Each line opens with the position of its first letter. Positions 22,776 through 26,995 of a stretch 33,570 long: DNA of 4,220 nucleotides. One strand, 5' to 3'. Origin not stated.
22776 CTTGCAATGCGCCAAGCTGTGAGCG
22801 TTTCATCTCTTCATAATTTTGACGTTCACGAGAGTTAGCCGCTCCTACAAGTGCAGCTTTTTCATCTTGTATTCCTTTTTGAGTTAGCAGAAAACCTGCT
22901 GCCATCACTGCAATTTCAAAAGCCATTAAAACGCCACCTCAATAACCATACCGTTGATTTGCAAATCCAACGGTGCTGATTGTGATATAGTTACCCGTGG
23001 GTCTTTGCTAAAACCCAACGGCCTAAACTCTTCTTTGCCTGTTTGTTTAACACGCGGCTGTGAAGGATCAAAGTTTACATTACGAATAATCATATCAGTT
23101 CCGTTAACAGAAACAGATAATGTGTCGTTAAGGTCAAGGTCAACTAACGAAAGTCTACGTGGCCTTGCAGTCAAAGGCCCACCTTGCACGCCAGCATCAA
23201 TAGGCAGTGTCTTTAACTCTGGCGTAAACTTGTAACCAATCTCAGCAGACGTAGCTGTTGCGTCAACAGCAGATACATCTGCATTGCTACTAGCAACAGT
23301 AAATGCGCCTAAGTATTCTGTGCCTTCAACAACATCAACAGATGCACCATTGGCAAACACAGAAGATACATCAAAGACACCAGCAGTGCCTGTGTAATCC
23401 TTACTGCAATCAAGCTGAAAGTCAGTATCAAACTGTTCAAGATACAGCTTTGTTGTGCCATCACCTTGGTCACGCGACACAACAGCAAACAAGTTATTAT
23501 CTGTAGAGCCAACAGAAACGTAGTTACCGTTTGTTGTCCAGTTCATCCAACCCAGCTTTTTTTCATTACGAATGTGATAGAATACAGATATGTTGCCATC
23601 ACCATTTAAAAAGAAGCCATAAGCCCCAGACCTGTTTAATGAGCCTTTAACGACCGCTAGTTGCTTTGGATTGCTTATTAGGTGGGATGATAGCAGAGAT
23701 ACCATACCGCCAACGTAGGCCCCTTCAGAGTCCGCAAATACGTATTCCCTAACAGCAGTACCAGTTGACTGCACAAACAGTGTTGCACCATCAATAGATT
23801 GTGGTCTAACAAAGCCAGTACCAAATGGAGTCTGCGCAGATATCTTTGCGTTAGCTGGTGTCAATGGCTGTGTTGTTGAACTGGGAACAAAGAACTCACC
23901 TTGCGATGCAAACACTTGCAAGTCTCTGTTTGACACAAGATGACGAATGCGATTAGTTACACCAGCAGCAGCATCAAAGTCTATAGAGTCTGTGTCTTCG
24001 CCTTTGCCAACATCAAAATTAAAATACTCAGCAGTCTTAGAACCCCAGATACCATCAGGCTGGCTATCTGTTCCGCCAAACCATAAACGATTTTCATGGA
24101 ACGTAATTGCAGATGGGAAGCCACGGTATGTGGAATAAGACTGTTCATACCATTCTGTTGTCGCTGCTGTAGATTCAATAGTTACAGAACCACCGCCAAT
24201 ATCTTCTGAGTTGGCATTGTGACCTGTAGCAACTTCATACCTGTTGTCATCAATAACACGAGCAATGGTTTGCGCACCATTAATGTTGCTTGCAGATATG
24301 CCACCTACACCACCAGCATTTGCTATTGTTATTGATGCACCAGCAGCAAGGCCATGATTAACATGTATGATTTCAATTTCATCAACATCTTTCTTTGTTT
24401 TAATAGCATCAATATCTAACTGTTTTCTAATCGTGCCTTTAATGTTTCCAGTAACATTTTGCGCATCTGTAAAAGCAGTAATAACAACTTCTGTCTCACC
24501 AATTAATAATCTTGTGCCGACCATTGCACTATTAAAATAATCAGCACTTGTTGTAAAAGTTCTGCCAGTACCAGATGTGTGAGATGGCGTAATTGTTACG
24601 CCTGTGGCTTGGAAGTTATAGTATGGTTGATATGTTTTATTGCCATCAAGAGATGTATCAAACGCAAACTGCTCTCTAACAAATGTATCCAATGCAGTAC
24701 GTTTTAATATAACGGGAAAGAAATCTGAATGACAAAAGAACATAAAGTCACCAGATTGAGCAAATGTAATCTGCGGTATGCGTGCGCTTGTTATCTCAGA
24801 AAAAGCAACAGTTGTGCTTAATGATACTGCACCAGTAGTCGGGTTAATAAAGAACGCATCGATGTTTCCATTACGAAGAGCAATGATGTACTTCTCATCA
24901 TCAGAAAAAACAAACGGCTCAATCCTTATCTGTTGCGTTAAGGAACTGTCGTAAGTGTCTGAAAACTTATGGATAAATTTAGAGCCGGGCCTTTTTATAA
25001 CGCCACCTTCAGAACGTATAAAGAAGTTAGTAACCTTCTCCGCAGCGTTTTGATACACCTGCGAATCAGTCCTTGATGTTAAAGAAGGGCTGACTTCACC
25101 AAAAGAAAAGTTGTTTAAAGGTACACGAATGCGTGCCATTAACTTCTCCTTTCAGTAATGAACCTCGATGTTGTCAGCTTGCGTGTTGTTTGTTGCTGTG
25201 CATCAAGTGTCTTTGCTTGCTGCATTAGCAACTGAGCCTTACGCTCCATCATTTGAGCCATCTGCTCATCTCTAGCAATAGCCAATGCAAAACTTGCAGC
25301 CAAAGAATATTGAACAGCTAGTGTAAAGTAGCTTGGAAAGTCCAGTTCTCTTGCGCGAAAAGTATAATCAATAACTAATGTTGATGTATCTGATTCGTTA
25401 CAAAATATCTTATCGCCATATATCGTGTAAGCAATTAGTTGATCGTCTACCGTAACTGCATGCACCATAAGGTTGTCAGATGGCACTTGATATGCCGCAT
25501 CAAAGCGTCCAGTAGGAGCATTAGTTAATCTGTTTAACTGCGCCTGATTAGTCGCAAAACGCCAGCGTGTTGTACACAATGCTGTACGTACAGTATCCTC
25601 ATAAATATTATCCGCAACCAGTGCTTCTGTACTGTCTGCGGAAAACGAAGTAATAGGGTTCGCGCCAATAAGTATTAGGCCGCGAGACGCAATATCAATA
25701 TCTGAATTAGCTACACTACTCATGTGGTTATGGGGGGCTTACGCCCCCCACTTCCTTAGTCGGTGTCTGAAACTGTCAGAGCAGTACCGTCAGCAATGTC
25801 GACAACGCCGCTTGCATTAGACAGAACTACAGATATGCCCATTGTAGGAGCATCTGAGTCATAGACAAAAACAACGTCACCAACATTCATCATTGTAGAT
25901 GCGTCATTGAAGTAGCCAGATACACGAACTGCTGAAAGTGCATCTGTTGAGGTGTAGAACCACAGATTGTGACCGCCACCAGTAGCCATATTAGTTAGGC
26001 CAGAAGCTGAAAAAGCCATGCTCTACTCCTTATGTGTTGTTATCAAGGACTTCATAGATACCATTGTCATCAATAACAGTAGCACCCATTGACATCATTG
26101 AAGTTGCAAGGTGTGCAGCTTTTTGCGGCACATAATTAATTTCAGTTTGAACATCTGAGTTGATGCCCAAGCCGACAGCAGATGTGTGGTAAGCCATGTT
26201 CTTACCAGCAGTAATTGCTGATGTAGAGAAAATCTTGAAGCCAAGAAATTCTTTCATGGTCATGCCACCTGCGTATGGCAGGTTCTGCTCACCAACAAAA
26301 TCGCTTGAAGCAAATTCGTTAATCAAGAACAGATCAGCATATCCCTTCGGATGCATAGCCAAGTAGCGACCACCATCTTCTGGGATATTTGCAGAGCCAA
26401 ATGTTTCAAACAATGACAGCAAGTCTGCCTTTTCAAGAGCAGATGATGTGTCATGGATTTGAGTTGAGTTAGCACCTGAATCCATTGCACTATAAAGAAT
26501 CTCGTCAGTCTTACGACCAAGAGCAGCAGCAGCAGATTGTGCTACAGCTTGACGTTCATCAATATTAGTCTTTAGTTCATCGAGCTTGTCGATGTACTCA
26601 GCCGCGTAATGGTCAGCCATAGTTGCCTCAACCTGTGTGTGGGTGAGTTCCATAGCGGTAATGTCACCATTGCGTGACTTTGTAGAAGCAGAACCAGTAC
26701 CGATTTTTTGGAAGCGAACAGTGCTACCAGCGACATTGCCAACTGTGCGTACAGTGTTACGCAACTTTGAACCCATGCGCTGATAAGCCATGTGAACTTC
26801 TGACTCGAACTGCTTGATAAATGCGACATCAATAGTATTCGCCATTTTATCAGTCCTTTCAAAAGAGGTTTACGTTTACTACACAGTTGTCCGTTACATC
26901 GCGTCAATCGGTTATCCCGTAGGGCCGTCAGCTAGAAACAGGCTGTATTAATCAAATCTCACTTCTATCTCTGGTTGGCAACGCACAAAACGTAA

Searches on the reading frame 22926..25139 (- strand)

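Call 21: search_protein_families(library=phrogs, proteins=[window:22926-25139:-], max_evalue=0.00001)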
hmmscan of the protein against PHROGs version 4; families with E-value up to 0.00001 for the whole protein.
window:22926-25139:- (737 aa): 4 families
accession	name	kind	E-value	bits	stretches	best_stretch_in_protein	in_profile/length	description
phrog_376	-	tail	5.4e-114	383.1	1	1-736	1-708/712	tail protein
phrog_15566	-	tail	3.2e-39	135.9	1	323-574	29-282/552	tail protein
phrog_20269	-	unknown function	1.3e-18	68.2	1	10-381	9-341/374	-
phrog_457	-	tail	3.3e-14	53.4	1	344-641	356-677/793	tail protein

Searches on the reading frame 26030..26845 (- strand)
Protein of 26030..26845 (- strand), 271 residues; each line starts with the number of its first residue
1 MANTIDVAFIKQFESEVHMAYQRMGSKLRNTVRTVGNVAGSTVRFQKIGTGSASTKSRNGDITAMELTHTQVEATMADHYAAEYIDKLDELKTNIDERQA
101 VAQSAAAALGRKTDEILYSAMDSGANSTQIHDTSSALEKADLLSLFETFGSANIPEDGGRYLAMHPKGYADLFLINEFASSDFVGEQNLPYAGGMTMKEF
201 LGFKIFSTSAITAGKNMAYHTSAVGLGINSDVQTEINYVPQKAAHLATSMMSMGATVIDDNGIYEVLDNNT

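Call 21: search_protein_families(library=phrogs, proteins=[window:26030-26845:-], max_evalue=0.00001)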
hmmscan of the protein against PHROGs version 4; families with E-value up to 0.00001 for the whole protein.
window:26030-26845:- (271 aa): 2 families
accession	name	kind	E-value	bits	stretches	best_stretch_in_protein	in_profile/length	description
phrog_3437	-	head and packaging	2.5e-57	195.4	1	1-266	3-289/294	major head protein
phrog_267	-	head and packaging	2.6e-26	93.7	1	8-260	40-317/410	major head protein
